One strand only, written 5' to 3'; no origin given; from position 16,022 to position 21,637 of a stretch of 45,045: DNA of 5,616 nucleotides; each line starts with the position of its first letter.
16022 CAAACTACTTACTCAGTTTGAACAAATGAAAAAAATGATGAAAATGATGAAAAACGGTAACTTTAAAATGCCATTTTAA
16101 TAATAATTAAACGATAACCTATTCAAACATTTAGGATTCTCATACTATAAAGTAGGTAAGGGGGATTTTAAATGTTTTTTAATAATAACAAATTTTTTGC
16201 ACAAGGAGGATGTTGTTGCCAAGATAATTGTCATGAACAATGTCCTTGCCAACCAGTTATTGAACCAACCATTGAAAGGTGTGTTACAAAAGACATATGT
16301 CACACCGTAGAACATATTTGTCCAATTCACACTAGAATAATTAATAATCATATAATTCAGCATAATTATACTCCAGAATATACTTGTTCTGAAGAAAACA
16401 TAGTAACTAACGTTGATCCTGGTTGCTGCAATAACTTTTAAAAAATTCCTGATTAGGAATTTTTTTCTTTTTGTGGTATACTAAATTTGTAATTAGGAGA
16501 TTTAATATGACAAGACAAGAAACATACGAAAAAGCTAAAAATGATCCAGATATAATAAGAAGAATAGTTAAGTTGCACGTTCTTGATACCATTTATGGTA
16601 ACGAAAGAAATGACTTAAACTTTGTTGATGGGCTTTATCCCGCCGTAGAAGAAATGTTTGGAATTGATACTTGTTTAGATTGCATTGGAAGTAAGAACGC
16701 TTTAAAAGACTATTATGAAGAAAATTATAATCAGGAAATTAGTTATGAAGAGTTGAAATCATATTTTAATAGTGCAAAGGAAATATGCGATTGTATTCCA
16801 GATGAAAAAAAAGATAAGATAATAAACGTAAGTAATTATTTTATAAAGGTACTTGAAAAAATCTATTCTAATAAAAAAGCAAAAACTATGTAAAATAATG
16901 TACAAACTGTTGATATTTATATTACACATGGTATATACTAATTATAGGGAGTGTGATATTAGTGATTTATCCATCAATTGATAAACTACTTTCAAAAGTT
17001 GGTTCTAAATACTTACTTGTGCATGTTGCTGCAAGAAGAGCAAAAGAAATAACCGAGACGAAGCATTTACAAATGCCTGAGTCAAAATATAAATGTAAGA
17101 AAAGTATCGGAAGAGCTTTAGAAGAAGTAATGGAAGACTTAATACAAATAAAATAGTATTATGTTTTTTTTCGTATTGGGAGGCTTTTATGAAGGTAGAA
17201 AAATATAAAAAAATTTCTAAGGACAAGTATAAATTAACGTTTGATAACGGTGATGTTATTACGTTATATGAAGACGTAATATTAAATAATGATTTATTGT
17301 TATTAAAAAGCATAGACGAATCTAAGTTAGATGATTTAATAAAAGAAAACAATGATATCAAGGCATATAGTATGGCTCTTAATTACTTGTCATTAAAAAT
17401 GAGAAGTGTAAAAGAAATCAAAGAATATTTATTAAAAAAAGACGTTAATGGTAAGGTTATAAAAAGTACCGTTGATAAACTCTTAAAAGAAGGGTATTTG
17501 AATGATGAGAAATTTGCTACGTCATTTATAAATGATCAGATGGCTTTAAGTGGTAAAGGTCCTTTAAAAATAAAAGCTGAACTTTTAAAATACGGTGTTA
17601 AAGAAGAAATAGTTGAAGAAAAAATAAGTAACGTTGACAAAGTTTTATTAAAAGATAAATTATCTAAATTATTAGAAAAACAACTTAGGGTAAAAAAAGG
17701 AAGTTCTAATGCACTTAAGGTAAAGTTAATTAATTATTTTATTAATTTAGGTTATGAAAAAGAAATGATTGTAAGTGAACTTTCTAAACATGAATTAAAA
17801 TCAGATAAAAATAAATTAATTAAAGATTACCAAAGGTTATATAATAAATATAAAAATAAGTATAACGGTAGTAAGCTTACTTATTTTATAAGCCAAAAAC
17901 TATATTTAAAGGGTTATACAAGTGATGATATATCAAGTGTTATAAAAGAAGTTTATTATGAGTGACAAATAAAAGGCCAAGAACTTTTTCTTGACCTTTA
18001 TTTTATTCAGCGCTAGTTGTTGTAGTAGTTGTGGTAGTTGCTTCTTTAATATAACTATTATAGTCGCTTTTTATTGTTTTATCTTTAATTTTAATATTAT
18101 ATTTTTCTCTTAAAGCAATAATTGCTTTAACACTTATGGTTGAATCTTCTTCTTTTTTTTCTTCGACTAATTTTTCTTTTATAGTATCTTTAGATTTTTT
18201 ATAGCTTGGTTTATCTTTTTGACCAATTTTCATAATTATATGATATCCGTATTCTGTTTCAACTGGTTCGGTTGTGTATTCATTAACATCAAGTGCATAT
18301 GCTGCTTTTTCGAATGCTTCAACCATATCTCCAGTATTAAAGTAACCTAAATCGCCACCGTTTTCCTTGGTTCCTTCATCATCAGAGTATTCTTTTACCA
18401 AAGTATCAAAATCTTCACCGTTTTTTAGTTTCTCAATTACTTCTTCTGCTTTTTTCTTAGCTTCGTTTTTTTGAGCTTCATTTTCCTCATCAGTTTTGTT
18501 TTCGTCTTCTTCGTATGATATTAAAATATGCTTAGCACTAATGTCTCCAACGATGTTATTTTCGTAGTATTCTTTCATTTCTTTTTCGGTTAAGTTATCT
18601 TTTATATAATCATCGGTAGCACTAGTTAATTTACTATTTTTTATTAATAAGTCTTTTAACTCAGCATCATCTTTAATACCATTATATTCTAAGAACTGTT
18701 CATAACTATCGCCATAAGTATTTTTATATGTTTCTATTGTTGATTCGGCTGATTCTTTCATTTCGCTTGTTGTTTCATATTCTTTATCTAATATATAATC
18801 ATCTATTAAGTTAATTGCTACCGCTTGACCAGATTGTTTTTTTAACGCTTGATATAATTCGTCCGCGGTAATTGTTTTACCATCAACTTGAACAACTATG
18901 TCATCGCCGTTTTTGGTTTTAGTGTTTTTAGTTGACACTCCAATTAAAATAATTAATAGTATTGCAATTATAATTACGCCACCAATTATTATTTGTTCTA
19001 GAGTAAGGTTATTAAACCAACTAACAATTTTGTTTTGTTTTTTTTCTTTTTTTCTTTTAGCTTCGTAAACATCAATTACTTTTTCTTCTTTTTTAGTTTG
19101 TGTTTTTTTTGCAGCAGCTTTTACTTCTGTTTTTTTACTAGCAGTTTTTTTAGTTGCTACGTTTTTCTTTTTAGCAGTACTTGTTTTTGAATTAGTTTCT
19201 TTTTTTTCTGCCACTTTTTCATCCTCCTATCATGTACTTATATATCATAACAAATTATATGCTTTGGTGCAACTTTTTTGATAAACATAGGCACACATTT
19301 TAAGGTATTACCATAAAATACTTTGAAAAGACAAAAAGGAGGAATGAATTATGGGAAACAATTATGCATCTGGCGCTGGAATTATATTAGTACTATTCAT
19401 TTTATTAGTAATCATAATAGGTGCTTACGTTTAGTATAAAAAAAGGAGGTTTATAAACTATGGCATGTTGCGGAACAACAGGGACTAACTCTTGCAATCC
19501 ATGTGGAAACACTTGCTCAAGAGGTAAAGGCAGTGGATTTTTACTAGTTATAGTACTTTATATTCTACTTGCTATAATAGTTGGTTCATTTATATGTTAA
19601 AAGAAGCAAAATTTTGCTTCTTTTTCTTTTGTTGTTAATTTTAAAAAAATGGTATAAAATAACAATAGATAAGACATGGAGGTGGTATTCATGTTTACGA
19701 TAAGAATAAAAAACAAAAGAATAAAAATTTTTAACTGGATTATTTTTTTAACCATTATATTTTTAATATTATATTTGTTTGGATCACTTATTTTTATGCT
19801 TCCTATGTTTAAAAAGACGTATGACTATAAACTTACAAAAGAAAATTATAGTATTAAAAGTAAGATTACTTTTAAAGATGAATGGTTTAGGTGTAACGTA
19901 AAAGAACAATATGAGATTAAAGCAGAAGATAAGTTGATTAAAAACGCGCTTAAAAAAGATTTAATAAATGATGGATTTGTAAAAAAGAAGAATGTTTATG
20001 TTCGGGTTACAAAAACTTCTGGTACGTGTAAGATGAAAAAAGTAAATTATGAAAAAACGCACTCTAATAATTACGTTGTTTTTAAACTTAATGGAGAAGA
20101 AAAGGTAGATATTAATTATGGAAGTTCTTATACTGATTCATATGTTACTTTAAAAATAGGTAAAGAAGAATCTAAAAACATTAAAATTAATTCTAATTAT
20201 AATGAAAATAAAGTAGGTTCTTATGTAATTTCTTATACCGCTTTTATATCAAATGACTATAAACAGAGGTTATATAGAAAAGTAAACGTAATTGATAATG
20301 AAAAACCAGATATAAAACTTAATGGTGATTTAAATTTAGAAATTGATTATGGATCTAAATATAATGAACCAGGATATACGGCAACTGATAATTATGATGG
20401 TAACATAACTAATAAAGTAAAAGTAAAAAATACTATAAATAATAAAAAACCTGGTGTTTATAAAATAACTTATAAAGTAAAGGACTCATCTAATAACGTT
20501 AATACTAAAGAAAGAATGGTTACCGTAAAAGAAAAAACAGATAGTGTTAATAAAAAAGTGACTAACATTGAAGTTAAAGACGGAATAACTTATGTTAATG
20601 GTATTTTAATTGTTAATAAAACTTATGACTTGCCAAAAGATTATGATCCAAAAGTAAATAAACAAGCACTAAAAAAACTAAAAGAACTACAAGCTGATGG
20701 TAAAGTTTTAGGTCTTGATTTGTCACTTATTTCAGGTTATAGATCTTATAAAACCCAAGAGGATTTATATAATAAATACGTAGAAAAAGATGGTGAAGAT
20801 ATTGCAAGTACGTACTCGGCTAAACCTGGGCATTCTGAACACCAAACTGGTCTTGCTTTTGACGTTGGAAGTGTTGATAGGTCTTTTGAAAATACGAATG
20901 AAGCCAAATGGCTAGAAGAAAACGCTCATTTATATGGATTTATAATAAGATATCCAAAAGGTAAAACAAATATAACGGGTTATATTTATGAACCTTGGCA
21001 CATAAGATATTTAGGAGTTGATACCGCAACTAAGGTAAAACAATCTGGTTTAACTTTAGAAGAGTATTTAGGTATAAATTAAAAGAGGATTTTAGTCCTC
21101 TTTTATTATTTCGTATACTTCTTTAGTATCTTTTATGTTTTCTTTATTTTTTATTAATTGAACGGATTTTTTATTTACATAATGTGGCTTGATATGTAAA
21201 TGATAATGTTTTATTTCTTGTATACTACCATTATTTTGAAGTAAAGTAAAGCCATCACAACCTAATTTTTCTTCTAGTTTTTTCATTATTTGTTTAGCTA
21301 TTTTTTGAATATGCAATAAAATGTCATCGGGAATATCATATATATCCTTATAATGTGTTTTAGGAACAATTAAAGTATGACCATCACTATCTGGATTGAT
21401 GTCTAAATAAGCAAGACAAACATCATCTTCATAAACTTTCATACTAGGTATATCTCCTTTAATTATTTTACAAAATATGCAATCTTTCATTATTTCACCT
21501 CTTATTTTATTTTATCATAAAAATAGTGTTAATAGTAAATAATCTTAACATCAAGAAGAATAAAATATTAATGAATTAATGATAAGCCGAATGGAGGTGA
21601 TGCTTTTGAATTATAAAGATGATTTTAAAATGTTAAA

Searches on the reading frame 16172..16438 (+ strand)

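Call 69: search_protein_families(library=pfam, proteins=[window:16172-16438:+], max_evalue=0.01)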
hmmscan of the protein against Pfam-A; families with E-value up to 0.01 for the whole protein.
window:16172-16438:+ (89 aa): 1 family
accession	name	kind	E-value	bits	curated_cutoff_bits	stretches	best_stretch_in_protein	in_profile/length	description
PF11122.13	Spore-coat_CotD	-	5e-05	24.2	22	1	28-79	2-54/90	Inner spore coat protein D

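Call 72: search_protein_families(library=ncbifam, proteins=[window:16172-16438:+], max_evalue=0.0001)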
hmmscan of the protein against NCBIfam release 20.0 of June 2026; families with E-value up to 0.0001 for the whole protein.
window:16172-16438:+ (89 aa): 0 families

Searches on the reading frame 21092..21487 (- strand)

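Call 69: search_protein_families(library=pfam, proteins=[window:21092-21487:-], max_evalue=0.01)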
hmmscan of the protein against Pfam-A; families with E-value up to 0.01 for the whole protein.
window:21092-21487:- (131 aa): 2 families
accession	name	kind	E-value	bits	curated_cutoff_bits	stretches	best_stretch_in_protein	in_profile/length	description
PF01230.28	HIT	-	7.6e-21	75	21.5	1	11-102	2-95/98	HIT domain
PF11969.13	DcpS_C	-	1.3e-12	48.7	24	1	3-99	2-99/114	Scavenger mRNA decapping enzyme C-term binding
